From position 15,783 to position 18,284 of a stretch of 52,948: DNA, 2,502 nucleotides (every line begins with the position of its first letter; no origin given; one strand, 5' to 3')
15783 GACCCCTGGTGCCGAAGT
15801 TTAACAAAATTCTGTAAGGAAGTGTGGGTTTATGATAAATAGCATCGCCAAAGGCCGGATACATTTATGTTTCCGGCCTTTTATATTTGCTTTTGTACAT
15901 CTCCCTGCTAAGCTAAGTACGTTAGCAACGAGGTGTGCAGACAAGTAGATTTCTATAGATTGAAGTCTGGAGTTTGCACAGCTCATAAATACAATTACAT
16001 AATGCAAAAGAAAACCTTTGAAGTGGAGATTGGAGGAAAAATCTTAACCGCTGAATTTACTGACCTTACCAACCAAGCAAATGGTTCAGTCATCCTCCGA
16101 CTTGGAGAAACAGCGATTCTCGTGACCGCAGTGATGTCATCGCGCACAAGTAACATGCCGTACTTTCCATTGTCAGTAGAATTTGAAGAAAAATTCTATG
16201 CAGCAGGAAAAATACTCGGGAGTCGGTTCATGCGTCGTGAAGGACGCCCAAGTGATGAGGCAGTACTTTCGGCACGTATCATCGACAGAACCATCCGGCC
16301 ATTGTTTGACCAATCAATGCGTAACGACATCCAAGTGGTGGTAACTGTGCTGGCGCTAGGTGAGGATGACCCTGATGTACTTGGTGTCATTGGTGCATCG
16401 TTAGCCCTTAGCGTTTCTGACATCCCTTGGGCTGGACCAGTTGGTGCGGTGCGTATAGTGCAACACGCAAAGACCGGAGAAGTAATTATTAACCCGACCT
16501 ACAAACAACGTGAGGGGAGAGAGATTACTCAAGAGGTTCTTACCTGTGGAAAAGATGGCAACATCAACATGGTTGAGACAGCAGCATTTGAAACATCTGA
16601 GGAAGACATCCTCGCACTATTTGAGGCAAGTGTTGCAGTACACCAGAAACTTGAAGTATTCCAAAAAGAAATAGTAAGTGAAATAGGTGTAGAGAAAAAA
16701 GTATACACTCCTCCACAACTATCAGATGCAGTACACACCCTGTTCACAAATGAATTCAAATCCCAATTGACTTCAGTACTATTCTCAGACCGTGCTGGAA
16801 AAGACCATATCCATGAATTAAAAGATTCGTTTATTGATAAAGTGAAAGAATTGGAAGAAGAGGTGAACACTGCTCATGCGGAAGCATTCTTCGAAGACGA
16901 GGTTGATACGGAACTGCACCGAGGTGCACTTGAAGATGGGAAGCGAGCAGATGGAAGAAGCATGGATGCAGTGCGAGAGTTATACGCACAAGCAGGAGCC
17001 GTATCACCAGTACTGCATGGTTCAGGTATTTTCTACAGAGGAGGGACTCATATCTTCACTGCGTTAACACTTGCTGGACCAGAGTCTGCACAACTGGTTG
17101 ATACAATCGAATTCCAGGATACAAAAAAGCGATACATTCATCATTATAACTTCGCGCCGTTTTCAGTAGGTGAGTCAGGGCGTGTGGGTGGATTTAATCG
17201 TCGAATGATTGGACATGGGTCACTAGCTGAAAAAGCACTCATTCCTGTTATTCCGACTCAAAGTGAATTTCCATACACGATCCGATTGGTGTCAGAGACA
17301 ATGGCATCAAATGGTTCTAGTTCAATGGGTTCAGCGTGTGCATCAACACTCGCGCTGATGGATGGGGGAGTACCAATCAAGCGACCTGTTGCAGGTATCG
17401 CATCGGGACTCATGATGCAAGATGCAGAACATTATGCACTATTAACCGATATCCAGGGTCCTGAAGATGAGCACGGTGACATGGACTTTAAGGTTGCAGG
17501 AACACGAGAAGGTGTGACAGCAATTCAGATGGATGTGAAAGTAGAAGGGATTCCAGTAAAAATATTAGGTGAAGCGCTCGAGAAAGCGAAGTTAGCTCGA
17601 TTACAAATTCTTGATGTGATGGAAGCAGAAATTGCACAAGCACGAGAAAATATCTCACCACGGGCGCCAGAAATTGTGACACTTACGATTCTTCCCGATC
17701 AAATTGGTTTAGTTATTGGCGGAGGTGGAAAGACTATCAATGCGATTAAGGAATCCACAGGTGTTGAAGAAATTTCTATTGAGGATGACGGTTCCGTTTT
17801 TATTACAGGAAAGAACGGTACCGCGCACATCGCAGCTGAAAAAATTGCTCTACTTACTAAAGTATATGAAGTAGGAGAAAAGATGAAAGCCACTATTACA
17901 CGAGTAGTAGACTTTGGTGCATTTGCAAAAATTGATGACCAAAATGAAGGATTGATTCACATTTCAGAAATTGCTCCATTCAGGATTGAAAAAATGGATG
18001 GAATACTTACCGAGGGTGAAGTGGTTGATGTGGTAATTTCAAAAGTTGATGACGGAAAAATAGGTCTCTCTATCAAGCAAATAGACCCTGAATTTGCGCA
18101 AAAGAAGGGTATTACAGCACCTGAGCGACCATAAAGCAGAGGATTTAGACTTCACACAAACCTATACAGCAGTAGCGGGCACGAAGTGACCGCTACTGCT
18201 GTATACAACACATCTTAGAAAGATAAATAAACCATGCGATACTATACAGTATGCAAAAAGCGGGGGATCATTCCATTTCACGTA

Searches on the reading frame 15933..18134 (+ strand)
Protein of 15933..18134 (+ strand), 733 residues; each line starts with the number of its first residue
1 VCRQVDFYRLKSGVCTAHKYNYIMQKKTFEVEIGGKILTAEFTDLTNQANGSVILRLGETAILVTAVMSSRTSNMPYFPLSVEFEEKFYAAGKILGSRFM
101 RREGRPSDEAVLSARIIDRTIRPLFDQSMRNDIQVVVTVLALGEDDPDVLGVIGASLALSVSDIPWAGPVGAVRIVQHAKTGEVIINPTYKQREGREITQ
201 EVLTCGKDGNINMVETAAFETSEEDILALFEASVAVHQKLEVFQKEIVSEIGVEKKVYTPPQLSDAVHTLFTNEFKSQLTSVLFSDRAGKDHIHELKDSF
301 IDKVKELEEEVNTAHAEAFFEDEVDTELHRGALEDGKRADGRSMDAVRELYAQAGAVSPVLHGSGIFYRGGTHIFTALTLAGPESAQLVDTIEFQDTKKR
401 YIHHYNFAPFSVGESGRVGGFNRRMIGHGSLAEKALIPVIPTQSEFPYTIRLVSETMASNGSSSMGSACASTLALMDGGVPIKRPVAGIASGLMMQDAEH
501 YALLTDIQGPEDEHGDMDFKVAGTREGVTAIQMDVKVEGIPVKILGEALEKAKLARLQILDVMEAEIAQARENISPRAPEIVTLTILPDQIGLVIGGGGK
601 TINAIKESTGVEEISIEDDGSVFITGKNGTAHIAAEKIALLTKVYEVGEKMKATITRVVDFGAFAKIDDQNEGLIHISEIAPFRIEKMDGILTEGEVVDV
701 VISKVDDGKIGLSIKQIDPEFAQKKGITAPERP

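Call 40: search_protein_families(library=pfam, proteins=[window:15933-18134:+], max_evalue=0.001)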
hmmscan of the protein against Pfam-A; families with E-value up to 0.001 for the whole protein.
window:15933-18134:+ (733 aa): 4 families
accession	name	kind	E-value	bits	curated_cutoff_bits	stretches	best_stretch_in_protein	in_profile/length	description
PF01138.27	RNase_PH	-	5.1e-42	143.8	25.5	2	43-165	9-130/130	3' exoribonuclease family, domain 1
PF00575.29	S1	-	5.7e-11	43.1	22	1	646-714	3-73/74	S1 RNA binding domain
PF00013.35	KH_1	-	1.5e-07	31.5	21.5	1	582-638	2-64/66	KH domain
PF03725.20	RNase_PH_C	-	7.5e-07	29.4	20.8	0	485-553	2-65/67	3' exoribonuclease family, domain 2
